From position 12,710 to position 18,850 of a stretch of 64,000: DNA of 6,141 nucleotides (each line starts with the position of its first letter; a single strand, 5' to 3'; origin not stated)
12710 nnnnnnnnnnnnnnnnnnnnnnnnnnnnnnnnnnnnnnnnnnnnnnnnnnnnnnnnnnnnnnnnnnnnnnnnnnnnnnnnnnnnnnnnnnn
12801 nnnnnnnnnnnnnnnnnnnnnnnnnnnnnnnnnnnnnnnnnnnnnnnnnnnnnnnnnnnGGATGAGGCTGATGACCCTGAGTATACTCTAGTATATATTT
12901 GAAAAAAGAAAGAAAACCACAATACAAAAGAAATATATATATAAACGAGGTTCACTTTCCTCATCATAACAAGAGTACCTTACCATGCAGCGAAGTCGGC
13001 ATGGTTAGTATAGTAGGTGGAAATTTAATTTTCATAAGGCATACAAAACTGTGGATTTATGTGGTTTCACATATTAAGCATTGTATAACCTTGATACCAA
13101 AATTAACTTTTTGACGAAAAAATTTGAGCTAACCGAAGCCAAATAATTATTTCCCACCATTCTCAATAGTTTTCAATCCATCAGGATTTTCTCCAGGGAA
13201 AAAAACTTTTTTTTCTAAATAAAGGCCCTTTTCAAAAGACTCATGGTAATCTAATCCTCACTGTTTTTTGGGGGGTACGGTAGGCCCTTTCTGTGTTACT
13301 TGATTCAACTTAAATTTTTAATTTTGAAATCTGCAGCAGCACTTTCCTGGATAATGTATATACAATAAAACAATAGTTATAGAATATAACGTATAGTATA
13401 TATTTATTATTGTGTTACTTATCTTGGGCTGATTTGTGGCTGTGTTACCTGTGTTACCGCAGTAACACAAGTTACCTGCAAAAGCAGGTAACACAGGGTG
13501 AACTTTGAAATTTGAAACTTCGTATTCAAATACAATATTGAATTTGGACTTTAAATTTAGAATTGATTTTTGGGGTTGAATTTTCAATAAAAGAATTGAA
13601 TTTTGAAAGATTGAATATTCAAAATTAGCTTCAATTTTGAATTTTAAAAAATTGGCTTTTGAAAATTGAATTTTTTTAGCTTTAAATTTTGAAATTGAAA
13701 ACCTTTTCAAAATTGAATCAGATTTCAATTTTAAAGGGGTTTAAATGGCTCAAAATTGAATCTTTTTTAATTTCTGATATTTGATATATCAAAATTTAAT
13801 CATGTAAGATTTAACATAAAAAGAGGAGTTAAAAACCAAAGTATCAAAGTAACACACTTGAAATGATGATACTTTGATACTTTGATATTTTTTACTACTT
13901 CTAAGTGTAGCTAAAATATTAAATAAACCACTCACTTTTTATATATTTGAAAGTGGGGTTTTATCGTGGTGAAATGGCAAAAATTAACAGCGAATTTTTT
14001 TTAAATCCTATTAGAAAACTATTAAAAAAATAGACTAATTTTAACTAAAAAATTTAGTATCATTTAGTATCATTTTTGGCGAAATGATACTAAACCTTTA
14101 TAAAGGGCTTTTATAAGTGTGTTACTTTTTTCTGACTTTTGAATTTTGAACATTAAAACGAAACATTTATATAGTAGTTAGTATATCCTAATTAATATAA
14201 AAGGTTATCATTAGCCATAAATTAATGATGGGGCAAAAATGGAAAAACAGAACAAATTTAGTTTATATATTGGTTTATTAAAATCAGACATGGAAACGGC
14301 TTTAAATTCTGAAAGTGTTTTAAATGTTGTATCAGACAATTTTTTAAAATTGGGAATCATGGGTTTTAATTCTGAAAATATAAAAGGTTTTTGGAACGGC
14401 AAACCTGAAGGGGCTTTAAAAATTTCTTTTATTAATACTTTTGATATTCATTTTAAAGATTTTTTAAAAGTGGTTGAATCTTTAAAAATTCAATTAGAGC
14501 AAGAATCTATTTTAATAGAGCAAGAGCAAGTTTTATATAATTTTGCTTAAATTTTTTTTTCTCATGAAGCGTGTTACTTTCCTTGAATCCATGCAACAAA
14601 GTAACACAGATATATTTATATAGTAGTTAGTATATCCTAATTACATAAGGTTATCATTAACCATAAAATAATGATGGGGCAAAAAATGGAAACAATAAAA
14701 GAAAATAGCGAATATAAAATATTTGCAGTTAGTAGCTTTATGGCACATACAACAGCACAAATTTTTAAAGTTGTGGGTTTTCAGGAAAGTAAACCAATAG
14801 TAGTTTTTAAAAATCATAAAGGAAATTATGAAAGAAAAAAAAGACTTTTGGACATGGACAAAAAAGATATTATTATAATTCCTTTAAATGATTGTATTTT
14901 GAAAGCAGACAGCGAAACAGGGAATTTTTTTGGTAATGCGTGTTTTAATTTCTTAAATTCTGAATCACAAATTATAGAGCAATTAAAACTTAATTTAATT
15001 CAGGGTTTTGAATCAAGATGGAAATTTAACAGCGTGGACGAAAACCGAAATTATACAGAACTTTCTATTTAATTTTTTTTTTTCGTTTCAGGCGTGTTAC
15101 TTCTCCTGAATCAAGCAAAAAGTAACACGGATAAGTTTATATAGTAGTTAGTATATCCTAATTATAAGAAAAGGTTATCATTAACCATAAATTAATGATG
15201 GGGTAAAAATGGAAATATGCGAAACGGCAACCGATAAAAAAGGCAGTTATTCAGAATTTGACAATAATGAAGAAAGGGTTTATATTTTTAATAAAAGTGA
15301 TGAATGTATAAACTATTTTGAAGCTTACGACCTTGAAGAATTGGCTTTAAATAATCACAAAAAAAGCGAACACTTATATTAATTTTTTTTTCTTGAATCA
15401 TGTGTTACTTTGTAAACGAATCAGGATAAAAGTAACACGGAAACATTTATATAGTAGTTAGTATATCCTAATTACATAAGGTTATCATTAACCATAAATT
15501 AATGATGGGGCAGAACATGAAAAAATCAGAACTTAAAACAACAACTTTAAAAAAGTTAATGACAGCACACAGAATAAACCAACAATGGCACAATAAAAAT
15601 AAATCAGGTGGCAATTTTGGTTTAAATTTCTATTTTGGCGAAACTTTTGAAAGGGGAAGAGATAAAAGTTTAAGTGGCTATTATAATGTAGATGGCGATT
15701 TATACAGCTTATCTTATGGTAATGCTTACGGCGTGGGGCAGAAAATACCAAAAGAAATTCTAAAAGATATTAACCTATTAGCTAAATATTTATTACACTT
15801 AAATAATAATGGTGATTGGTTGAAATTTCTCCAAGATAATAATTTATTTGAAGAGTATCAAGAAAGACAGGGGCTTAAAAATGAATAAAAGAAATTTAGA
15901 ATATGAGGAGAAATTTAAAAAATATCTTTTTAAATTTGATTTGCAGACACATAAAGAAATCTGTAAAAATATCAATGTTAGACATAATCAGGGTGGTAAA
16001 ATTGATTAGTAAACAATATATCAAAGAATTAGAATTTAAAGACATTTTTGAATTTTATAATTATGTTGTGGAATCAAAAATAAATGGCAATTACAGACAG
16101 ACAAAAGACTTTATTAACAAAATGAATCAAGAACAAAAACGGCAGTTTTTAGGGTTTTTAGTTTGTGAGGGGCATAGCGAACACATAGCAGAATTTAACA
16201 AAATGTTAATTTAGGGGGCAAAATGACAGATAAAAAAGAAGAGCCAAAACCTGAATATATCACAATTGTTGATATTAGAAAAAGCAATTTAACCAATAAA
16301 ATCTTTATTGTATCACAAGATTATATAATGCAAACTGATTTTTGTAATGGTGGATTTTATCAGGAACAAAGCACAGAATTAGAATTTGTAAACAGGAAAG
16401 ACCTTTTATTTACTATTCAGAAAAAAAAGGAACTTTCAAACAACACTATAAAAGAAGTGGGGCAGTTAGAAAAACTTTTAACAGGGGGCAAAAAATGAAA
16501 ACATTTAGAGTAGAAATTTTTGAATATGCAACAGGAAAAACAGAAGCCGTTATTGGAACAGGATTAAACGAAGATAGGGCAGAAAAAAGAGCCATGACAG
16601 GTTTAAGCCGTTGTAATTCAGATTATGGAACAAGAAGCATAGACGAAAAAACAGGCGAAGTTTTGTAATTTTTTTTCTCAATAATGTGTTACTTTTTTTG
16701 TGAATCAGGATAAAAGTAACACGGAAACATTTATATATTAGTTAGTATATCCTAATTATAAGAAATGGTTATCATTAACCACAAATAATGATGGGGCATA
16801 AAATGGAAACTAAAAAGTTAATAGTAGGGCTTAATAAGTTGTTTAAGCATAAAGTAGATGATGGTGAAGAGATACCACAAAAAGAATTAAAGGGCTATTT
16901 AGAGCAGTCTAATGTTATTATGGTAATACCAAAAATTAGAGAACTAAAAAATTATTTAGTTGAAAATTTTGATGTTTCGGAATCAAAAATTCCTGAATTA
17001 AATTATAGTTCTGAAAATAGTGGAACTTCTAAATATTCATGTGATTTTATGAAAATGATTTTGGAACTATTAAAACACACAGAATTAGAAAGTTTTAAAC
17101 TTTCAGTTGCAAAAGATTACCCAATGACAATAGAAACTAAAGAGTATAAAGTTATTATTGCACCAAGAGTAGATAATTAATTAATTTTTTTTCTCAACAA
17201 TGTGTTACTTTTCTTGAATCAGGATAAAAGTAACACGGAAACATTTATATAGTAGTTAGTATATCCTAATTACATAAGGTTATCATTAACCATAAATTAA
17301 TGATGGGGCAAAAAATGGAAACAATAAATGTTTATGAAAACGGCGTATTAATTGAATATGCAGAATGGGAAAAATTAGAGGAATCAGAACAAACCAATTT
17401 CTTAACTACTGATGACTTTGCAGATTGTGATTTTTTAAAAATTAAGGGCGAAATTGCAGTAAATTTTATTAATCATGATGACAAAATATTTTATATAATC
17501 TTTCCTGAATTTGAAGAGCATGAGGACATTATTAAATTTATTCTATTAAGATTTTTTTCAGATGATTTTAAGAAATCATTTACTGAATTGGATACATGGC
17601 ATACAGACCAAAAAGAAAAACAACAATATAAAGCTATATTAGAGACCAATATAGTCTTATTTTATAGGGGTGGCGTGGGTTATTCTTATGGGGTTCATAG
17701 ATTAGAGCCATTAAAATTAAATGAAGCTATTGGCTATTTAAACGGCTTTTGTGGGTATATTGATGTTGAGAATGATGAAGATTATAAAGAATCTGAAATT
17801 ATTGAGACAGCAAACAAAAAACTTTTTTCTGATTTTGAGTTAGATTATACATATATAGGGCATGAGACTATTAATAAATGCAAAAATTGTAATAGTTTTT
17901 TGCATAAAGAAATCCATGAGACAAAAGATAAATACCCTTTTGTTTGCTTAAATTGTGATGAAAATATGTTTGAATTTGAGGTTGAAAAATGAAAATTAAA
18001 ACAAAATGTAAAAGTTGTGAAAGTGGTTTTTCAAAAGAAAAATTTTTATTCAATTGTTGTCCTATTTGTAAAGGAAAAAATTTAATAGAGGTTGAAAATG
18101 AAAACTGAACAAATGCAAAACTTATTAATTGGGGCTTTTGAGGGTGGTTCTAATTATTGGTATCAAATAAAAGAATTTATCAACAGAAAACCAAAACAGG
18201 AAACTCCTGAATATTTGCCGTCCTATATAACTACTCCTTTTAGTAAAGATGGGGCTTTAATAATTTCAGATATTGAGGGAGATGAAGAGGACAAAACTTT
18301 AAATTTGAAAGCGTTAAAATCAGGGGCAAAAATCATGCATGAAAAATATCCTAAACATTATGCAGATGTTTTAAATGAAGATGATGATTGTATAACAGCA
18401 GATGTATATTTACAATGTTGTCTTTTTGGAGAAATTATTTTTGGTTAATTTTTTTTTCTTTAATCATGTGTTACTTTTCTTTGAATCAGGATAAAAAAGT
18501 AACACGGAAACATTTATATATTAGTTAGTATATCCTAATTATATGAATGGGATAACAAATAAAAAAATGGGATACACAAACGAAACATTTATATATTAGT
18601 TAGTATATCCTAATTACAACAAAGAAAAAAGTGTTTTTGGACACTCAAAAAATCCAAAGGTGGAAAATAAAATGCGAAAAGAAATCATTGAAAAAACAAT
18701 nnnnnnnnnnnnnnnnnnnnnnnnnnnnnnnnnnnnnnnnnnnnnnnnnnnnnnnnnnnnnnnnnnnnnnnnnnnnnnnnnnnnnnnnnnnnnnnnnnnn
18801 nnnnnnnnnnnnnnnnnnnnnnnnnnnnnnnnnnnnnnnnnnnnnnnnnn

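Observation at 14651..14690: Inverted repeat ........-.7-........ overlapping the RBS in every leader copy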

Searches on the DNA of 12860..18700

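Call 85: search_rna_families(source=window, start=12860, end=18700, threshold=evalue, max_evalue=1)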
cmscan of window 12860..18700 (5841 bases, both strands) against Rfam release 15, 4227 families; matches with E-value up to 1: 2.
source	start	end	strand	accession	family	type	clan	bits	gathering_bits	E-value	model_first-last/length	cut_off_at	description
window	13832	13889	-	RF03588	mir-2319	Gene; miRNA;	-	25.1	89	0.088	1-71/71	no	mir-2319 microRNA precursor family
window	15262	15325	+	RF01277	snoU54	Gene; snRNA; snoRNA; CD-box;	CL00008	22.1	35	0.46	1-67/67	no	Small nucleolar RNA U54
